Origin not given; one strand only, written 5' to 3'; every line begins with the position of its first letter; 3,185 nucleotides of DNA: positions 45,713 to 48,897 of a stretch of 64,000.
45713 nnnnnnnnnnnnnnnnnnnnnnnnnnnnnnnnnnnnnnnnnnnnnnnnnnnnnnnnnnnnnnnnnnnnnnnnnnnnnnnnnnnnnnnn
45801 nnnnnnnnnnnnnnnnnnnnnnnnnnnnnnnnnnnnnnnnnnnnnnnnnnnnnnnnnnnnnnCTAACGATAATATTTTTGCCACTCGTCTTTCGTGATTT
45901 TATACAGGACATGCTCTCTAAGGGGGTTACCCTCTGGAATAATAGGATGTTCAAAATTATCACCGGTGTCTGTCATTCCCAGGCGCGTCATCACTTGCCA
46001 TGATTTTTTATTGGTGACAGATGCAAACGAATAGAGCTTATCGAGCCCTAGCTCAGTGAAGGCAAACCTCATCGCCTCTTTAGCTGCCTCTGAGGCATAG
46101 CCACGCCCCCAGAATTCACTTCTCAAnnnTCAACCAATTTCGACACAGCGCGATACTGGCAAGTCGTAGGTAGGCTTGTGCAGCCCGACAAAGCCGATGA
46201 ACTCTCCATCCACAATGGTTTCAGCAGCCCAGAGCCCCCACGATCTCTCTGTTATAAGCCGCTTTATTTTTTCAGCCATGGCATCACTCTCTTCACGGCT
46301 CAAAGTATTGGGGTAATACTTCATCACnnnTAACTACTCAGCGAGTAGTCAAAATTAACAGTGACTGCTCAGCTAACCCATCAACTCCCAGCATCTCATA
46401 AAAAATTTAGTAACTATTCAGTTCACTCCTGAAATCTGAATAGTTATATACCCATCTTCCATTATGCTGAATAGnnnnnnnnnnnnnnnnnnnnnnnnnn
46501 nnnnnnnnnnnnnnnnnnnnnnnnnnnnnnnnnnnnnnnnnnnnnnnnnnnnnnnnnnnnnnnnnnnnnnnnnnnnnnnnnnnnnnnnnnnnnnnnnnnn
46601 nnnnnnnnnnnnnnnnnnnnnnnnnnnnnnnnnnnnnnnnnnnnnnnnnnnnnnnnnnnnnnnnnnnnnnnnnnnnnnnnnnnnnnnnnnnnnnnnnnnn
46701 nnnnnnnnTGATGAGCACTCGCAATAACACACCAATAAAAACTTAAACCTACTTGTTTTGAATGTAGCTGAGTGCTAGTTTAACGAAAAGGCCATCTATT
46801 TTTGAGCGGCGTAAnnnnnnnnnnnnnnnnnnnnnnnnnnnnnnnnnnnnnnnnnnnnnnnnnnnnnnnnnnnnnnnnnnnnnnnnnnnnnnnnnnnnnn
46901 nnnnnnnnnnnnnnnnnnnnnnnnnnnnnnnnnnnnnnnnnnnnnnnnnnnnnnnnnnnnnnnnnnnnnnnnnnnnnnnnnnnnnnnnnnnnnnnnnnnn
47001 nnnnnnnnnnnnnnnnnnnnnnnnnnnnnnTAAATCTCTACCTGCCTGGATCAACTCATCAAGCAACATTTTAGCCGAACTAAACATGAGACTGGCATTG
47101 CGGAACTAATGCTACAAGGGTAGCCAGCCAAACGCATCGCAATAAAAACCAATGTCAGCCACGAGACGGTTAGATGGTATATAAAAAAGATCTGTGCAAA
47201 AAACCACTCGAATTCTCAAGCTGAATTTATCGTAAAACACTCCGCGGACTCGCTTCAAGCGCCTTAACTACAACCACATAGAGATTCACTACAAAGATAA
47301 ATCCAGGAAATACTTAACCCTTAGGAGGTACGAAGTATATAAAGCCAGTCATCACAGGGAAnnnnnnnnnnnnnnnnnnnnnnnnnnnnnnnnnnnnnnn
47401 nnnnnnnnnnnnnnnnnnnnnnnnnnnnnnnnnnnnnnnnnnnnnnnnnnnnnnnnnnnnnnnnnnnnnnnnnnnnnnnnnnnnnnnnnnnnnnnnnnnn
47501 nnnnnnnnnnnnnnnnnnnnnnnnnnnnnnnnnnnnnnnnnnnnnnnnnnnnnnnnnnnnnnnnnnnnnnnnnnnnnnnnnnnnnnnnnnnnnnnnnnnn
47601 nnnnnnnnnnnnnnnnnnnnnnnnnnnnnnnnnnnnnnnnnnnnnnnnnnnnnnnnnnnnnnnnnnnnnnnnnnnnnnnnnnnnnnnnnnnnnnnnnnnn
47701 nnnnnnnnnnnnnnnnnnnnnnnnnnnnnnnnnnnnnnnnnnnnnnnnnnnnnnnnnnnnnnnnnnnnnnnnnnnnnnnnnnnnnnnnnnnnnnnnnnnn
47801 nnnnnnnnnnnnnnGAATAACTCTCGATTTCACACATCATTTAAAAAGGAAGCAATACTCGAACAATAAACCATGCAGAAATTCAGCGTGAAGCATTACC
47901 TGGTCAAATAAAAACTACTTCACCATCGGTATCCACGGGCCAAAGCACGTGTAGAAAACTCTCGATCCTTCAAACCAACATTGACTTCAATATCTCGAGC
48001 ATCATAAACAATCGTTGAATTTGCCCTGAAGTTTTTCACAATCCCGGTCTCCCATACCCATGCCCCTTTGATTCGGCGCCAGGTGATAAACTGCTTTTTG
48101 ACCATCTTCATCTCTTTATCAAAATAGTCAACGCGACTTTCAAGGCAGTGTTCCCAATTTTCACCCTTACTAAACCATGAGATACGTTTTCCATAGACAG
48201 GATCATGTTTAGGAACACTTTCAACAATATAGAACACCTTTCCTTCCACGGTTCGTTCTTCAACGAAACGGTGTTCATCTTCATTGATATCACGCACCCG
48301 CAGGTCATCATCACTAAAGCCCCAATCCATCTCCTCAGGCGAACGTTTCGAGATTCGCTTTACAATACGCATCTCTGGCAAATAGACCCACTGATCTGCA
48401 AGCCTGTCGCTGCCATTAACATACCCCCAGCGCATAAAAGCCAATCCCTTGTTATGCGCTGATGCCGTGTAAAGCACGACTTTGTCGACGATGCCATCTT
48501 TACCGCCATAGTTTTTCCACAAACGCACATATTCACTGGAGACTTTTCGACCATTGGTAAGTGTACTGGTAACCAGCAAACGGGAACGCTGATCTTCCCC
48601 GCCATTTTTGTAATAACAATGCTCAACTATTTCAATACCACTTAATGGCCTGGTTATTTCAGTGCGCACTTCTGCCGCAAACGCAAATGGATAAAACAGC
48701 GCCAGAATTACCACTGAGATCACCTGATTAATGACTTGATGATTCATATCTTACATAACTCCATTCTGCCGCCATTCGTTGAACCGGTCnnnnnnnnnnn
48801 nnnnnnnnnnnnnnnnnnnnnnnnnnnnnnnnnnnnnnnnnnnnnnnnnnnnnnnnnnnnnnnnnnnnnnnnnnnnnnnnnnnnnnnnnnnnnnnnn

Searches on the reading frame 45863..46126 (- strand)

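Call 51: search_protein_families(library=pfam, proteins=[window:45863-46126:-], max_evalue=0.01)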
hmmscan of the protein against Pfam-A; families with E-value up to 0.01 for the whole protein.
window:45863-46126:- (87 aa): 2 families
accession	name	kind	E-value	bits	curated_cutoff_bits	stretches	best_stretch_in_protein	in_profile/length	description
PF13302.13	Acetyltransf_3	-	2e-14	54.9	25.4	1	2-52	88-138/138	Acetyltransferase (GNAT) domain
PF00583.31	Acetyltransf_1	-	7.6e-06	26.6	20.7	1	2-51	68-116/116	Acetyltransferase (GNAT) family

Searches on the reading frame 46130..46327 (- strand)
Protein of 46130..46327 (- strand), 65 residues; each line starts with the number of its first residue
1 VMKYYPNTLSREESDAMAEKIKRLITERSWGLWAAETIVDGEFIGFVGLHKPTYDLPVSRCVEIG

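Call 51: search_protein_families(library=pfam, proteins=[window:46130-46327:-], max_evalue=0.01)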
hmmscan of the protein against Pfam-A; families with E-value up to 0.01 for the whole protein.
window:46130-46327:- (65 aa): 1 family
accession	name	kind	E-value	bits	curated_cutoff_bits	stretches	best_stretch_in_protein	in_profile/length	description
PF13302.13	Acetyltransf_3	-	3.1e-05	25.1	25.4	1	1-55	24-77/138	Acetyltransferase (GNAT) domain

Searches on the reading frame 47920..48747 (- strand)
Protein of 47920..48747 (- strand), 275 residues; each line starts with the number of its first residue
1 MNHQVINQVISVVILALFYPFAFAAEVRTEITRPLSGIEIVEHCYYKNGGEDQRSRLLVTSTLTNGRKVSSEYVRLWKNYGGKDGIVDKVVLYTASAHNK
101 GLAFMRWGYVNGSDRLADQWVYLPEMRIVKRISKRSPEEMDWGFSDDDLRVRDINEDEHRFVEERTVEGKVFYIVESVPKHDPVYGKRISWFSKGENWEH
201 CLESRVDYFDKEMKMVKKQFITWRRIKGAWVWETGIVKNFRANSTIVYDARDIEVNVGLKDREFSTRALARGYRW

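Call 51: search_protein_families(library=pfam, proteins=[window:47920-48747:-], max_evalue=0.01)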
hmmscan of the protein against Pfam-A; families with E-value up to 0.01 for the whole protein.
window:47920-48747:- (275 aa): 1 family
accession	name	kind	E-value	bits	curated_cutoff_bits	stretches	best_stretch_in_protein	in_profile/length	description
PF17131.11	LolA_like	-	1.4e-27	96.9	30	1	89-271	5-184/184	Outer membrane lipoprotein-sorting protein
